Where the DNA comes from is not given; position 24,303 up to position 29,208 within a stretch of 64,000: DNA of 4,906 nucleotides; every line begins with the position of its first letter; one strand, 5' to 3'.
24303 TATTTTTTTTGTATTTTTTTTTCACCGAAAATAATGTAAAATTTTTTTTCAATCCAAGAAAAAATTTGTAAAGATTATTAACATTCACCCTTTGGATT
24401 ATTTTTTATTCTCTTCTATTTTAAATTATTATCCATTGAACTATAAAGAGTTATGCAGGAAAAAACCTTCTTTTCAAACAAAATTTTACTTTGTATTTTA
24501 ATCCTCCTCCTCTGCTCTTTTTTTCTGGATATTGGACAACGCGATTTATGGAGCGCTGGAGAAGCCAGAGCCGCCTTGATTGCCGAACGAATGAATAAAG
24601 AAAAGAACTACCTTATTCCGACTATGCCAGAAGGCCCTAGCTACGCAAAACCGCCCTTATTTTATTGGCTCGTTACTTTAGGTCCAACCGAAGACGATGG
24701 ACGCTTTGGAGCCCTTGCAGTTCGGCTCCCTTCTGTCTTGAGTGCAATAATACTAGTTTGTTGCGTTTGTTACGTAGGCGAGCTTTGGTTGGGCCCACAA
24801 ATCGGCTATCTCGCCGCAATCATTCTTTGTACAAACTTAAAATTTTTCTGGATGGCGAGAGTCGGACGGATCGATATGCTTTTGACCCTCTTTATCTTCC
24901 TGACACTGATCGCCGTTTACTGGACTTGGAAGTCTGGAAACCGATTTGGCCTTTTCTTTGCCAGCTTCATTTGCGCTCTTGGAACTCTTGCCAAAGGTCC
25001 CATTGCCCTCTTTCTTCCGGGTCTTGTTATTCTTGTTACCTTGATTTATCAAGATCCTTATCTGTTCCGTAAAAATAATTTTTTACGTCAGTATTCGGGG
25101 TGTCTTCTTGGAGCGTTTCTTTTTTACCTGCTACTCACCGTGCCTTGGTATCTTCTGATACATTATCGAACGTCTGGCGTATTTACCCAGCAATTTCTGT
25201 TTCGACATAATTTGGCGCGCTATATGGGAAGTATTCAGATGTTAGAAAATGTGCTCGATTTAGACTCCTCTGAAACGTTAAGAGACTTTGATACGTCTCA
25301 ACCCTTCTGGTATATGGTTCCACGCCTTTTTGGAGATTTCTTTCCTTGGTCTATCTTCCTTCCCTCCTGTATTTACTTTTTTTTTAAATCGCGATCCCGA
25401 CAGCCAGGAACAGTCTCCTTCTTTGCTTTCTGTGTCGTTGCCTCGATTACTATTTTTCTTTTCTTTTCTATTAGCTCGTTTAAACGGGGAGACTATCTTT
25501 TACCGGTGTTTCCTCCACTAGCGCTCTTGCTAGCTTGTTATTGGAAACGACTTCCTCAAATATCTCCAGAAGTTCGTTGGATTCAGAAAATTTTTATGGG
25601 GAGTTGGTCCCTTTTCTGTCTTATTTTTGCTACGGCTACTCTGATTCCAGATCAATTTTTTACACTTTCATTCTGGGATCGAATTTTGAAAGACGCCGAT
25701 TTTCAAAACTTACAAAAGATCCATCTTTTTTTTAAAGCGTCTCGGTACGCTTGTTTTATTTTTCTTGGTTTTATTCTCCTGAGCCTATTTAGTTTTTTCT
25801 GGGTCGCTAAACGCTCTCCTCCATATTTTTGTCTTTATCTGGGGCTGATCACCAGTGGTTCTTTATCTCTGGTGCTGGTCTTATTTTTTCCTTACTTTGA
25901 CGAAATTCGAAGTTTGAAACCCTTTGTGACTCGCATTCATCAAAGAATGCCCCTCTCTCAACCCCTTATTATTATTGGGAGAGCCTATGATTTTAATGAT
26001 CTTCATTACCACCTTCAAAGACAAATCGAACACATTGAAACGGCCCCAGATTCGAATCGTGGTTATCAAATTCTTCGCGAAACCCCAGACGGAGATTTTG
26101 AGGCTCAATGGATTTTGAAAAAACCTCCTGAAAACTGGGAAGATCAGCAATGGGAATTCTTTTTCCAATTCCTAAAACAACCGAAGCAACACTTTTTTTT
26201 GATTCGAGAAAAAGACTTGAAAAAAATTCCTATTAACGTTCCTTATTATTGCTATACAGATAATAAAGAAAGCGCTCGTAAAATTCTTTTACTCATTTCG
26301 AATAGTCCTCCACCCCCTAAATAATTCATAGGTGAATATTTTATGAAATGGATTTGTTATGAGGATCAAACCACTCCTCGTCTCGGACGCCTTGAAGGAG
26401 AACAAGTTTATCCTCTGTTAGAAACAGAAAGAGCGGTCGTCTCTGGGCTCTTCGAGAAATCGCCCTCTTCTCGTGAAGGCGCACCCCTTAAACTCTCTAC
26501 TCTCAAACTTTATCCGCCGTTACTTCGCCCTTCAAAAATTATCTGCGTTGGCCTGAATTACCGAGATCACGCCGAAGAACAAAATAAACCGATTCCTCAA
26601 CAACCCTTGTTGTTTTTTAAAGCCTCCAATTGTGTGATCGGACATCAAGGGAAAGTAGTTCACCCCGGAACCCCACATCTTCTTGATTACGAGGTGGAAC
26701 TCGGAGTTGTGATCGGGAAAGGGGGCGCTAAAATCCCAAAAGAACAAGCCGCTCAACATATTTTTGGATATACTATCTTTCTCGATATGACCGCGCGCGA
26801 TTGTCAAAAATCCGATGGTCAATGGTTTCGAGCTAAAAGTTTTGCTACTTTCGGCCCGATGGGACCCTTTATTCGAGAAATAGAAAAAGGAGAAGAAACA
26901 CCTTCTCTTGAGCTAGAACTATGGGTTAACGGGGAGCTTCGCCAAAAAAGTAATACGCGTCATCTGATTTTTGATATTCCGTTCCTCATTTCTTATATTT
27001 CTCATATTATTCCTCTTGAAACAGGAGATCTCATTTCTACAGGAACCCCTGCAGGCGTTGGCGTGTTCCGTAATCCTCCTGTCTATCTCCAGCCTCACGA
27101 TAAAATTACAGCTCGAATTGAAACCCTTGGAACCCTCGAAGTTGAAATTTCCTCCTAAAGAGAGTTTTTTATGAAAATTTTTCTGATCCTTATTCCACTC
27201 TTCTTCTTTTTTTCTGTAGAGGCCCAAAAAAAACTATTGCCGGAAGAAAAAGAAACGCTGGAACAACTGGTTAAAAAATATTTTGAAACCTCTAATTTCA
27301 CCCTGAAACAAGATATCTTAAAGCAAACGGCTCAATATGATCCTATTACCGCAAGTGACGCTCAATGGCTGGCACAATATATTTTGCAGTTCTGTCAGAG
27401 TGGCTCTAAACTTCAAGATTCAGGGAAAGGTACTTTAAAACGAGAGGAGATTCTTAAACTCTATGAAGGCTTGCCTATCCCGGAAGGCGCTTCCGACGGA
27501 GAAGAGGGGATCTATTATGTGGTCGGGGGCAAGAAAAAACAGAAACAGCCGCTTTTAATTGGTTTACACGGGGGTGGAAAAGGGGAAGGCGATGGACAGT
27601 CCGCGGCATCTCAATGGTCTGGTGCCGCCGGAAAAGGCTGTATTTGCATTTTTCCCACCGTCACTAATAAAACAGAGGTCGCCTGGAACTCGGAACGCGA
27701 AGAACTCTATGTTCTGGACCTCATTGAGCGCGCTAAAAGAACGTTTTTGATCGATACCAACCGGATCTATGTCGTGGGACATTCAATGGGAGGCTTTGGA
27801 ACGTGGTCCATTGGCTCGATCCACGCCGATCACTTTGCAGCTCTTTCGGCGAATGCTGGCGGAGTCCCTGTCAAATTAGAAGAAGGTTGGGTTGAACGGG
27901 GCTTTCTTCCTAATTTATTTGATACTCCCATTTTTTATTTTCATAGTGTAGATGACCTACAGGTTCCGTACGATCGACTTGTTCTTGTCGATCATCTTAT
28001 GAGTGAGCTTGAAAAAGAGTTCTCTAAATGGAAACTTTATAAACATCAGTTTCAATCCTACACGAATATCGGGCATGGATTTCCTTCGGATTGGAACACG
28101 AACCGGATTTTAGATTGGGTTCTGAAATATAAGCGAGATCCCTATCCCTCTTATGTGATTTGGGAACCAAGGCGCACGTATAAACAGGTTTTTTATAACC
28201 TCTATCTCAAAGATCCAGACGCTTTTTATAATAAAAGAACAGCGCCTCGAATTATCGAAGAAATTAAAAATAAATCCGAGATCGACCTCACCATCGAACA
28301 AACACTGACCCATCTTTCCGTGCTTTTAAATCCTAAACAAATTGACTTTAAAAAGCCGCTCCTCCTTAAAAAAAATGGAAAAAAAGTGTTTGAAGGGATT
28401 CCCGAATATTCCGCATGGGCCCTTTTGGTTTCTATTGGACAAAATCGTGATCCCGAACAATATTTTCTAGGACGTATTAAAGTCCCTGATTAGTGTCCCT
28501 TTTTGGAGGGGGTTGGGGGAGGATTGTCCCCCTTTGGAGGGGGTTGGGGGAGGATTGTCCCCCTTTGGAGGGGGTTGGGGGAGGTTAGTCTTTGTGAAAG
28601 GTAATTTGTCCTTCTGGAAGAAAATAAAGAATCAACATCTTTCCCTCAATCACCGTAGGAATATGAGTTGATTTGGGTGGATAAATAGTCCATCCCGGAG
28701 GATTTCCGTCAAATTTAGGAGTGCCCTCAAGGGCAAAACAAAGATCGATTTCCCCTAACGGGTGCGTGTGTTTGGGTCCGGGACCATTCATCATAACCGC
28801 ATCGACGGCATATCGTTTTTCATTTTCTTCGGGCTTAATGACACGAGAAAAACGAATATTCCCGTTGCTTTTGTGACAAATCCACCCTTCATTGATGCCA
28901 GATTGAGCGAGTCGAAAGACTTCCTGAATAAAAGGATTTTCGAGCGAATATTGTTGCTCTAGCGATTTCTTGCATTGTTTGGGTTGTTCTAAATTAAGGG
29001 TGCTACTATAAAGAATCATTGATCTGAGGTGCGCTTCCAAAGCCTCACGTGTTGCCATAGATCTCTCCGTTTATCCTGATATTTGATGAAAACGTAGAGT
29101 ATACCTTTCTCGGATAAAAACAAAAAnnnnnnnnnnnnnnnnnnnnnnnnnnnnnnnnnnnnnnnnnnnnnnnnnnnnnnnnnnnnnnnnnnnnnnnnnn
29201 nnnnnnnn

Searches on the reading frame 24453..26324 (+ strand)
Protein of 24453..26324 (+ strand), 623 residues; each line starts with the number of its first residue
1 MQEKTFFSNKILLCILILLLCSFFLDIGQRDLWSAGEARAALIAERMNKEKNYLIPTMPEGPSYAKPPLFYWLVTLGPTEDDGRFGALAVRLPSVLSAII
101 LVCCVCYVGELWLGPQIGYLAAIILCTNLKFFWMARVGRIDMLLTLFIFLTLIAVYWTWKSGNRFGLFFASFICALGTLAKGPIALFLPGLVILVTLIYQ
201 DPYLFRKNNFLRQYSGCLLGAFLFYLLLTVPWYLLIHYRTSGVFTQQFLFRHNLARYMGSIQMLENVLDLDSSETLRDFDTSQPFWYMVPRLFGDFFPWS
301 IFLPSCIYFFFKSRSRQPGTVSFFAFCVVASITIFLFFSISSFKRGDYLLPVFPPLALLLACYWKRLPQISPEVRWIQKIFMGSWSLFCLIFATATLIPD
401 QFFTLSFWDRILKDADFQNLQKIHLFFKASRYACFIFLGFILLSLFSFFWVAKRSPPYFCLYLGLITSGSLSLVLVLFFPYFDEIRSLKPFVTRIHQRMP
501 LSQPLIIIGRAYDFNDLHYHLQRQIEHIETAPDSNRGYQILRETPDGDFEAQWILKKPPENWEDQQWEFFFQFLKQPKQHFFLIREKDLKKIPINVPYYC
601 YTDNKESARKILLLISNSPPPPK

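Call 19: search_protein_families(library=pfam, proteins=[window:24453-26324:+])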
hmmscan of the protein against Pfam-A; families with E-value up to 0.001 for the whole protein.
window:24453-26324:+ (623 aa): 1 family
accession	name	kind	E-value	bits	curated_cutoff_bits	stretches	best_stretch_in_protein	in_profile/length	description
PF13231.12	PMT_2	-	5.7e-10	40.1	26.1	1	66-207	2-140/160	Dolichyl-phosphate-mannose-protein mannosyltransferase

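Call 58: search_protein_families(library=ncbifam, proteins=[window:24453-26324:+], max_evalue=0.01)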
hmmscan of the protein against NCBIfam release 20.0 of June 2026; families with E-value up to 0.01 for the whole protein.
window:24453-26324:+ (623 aa): 1 family
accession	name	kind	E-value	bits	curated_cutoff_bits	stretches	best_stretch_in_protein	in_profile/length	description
NF009784.2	PRK13279.1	equivalog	3.5e-34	118.3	567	1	11-368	6-336/539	lipid IV(A) 4-amino-4-deoxy-L-arabinosyltransferase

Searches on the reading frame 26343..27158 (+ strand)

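Call 19: search_protein_families(library=pfam, proteins=[window:26343-27158:+])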
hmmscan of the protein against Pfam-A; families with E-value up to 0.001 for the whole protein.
window:26343-27158:+ (271 aa): 1 family
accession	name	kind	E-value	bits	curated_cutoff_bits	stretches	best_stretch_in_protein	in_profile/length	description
PF01557.24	FAA_hydrolase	-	1.1e-68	231.6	23.9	1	65-269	1-213/214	Fumarylacetoacetate (FAA) hydrolase C-terminal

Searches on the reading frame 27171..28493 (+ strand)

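Call 19: search_protein_families(library=pfam, proteins=[window:27171-28493:+])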
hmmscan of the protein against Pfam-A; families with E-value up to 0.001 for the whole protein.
window:27171-28493:+ (440 aa): 2 families
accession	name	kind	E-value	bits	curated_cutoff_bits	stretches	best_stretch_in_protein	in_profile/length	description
PF00326.27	Peptidase_S9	-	1.9e-05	24.7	22.6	0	185-232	52-99/213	Prolyl oligopeptidase family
PF00561.26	Abhydrolase_1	-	0.00047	20.3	25.8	1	198-331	70-206/245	alpha/beta hydrolase fold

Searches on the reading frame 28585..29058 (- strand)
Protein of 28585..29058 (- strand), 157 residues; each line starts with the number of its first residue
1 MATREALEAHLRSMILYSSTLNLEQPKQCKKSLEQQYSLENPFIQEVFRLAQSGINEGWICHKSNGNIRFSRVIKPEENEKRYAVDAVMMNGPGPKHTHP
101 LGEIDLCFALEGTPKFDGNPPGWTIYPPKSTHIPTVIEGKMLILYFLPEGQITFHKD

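Call 22: search_protein_families(library=pfam, proteins=[window:28585-29058:-], max_evalue=0.0001)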
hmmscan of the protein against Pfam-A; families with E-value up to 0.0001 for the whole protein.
window:28585-29058:- (157 aa): 1 family
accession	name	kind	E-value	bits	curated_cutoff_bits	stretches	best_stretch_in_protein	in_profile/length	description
PF16155.11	PnbB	-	1.4e-35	122.9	26.9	1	25-154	15-153/153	4-hydroxylaminobenzoate lyase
